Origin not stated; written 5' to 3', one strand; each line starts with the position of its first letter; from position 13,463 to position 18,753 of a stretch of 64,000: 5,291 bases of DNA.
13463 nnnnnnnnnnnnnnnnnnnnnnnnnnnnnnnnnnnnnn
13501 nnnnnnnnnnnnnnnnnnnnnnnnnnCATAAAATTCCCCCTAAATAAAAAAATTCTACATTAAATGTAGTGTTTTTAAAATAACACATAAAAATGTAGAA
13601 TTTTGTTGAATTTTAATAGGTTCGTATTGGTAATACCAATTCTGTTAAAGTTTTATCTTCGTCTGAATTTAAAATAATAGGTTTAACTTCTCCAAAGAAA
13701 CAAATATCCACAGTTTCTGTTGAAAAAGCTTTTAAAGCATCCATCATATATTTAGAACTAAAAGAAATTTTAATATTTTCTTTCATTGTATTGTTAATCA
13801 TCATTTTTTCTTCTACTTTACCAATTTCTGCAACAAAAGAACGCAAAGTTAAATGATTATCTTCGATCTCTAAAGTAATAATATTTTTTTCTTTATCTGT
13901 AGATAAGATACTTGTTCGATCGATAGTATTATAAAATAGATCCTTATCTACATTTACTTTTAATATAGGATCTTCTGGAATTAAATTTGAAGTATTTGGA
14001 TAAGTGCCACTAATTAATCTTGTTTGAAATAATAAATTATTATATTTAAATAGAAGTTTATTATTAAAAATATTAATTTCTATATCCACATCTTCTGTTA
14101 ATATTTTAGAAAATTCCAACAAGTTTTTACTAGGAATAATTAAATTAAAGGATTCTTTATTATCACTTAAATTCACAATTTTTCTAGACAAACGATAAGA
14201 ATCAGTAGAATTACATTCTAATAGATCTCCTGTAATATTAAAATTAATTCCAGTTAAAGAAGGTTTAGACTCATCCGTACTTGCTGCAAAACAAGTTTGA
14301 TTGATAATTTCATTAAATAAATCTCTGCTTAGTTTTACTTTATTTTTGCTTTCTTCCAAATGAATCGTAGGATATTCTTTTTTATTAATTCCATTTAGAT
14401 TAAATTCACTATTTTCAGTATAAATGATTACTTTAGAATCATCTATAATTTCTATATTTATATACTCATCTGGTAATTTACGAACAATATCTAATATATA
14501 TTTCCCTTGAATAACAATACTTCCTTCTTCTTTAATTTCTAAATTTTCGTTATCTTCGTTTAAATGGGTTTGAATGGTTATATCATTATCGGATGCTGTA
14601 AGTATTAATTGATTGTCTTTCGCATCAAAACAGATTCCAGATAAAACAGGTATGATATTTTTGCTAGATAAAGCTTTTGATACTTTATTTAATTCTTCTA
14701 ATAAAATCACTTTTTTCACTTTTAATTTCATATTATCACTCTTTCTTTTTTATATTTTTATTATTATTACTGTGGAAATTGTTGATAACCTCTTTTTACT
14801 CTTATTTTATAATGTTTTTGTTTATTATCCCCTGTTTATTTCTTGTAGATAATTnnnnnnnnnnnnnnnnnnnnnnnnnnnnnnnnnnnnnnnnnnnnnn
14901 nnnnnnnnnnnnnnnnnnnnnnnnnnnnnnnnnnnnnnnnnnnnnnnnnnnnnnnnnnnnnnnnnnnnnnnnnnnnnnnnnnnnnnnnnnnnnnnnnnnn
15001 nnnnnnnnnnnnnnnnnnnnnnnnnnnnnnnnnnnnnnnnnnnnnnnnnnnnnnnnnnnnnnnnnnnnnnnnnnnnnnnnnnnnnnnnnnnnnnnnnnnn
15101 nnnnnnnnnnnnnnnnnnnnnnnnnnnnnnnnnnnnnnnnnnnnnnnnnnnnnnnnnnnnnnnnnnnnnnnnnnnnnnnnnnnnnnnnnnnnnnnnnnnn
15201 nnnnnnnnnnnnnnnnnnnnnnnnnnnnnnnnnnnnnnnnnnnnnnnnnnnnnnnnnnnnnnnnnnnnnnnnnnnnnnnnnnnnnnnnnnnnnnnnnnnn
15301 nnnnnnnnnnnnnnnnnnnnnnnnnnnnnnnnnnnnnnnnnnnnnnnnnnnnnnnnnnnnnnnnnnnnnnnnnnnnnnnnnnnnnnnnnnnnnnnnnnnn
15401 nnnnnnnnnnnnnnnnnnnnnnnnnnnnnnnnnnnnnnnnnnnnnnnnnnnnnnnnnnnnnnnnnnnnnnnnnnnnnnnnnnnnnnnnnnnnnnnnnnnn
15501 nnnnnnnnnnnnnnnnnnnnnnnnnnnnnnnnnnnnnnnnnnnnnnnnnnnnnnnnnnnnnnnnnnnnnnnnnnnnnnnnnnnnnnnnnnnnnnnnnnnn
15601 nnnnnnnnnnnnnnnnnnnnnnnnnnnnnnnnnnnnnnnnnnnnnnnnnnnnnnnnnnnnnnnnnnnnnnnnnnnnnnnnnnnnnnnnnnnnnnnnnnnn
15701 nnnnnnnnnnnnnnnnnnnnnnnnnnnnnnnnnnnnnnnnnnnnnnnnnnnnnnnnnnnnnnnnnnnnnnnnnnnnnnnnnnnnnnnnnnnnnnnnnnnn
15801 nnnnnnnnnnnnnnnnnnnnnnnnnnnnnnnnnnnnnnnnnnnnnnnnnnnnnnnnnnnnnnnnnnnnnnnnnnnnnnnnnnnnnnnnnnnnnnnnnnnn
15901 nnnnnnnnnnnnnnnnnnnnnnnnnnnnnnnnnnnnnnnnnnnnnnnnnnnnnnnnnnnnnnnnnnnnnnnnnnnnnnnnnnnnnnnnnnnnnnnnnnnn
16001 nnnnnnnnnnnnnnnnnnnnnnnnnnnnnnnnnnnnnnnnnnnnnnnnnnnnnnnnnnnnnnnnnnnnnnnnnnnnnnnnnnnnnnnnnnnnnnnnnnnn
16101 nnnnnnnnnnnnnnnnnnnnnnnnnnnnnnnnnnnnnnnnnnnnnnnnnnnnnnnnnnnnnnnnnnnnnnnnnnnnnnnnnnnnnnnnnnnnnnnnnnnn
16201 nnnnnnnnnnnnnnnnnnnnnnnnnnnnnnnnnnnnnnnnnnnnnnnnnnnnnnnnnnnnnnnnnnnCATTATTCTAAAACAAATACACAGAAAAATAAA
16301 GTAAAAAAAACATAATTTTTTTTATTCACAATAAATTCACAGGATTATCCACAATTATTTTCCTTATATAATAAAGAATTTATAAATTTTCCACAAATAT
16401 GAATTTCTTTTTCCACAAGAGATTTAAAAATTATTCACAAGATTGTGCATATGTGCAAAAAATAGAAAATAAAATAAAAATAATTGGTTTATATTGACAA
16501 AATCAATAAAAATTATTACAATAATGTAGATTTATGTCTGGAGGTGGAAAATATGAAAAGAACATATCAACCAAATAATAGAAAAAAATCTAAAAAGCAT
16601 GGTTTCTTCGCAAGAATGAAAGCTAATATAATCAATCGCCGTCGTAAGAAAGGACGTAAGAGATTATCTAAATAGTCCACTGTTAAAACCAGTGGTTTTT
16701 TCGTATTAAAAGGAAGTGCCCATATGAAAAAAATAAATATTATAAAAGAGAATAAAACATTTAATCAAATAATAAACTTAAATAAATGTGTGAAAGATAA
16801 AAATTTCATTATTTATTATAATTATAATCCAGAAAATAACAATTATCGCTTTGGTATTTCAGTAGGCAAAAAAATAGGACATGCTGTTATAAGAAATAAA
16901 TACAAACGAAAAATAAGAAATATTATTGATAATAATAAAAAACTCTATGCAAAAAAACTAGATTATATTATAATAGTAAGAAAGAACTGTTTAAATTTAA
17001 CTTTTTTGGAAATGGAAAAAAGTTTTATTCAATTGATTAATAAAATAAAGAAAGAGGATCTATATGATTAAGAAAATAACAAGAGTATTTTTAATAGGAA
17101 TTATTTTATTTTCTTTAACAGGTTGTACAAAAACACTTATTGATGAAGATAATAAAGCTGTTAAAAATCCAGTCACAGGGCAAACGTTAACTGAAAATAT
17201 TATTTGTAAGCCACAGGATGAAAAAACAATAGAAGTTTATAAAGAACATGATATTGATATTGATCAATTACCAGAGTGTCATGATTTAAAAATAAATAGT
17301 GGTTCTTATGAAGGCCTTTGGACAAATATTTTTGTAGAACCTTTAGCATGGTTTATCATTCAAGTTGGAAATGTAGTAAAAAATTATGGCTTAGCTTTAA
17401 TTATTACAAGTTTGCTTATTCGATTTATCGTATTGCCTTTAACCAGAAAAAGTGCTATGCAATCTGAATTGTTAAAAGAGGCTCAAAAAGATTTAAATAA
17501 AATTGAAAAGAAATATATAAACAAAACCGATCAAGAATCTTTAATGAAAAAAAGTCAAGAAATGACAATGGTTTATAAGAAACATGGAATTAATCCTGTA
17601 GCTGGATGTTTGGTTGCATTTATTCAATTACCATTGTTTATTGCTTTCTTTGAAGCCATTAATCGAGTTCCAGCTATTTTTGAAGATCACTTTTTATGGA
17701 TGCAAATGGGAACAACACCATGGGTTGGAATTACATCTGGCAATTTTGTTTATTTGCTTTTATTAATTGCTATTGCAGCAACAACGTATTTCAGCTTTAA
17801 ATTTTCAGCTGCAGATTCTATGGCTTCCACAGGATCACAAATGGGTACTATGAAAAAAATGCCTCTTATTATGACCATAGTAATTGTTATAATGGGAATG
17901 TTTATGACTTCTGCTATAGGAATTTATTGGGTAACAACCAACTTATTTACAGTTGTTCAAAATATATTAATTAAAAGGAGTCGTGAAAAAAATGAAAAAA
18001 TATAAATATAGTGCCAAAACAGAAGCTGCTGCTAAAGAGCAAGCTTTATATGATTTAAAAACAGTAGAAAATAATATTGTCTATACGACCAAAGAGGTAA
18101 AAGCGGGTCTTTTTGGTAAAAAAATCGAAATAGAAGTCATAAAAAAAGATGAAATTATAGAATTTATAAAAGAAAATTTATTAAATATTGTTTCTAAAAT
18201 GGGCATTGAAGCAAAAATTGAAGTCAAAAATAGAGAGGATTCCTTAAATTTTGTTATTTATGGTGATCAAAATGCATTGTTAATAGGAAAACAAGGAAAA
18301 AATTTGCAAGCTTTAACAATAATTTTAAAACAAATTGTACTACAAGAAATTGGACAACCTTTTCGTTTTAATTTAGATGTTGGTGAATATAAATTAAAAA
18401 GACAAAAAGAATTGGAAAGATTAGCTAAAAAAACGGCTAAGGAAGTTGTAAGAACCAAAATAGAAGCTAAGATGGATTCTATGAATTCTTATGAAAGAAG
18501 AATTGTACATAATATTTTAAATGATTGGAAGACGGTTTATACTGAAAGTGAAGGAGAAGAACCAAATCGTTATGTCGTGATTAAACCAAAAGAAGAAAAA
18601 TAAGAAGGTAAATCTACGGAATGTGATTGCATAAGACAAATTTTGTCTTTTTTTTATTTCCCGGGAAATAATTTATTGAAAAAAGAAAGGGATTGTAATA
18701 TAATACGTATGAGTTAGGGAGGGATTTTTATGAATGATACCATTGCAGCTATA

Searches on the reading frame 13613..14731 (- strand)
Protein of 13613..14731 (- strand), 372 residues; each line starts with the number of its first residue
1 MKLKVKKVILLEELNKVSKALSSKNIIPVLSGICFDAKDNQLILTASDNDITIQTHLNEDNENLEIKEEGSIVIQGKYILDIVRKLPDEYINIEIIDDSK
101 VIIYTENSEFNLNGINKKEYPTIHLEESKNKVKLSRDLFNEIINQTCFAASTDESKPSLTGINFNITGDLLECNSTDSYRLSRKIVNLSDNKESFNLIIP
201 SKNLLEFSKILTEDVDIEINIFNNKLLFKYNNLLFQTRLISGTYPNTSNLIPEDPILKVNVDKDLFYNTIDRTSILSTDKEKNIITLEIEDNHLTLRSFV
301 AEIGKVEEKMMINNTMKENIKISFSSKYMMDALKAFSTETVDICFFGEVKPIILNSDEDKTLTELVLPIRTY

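Call 61: search_protein_families(library=pfam, proteins=[window:13613-14731:-], max_evalue=0.00001)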
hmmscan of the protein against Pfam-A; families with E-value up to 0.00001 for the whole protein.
window:13613-14731:- (372 aa): 3 families
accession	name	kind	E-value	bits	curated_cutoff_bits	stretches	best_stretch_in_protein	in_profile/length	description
PF00712.24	DNA_pol3_beta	-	1.2e-42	145.3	24.4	2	1-123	1-119/120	DNA polymerase III beta subunit, N-terminal domain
PF02767.21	DNA_pol3_beta_2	-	7.6e-35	120.1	27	1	134-246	2-116/116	DNA polymerase III beta subunit, central domain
PF02768.20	DNA_pol3_beta_3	-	1.6e-29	102.6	27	1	249-370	2-121/121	DNA polymerase III beta subunit, C-terminal domain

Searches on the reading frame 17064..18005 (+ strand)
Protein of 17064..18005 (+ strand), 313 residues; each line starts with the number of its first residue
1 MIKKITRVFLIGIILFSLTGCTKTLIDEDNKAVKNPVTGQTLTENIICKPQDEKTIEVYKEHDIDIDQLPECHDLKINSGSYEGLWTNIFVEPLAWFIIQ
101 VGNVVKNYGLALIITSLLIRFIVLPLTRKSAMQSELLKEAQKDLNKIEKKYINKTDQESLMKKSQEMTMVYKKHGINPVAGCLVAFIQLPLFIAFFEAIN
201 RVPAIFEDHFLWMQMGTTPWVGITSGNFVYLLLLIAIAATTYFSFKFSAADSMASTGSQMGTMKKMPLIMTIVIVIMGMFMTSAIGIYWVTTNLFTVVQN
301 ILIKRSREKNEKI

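Call 61: search_protein_families(library=pfam, proteins=[window:17064-18005:+], max_evalue=0.00001)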
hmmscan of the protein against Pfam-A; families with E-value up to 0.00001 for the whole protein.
window:17064-18005:+ (313 aa): 1 family
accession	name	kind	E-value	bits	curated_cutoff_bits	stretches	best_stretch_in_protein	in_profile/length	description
PF02096.25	60KD_IMP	-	5.2e-36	124.5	35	1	108-305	1-163/163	60Kd inner membrane protein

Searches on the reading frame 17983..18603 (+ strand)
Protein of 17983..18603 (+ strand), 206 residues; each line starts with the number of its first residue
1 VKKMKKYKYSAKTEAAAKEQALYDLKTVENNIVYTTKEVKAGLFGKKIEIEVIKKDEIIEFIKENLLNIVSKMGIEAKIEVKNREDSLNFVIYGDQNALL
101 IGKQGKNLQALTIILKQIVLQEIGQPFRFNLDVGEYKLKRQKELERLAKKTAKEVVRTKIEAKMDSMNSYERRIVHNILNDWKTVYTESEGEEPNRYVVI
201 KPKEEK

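Call 61: search_protein_families(library=pfam, proteins=[window:17983-18603:+], max_evalue=0.00001)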
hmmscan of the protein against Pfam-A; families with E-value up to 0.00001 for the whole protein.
window:17983-18603:+ (206 aa): 3 families
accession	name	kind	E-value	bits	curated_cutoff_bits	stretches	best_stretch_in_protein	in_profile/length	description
PF01424.28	R3H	-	2.6e-20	72.7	26.8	1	143-202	2-60/60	R3H domain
PF13083.13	KH_KhpA-B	-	4.3e-07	30.2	32.1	1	60-119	2-62/73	KhpA/KhpB, KH domain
PF07650.23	KH_2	-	8.6e-06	25.9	22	1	57-119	1-58/78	KH domain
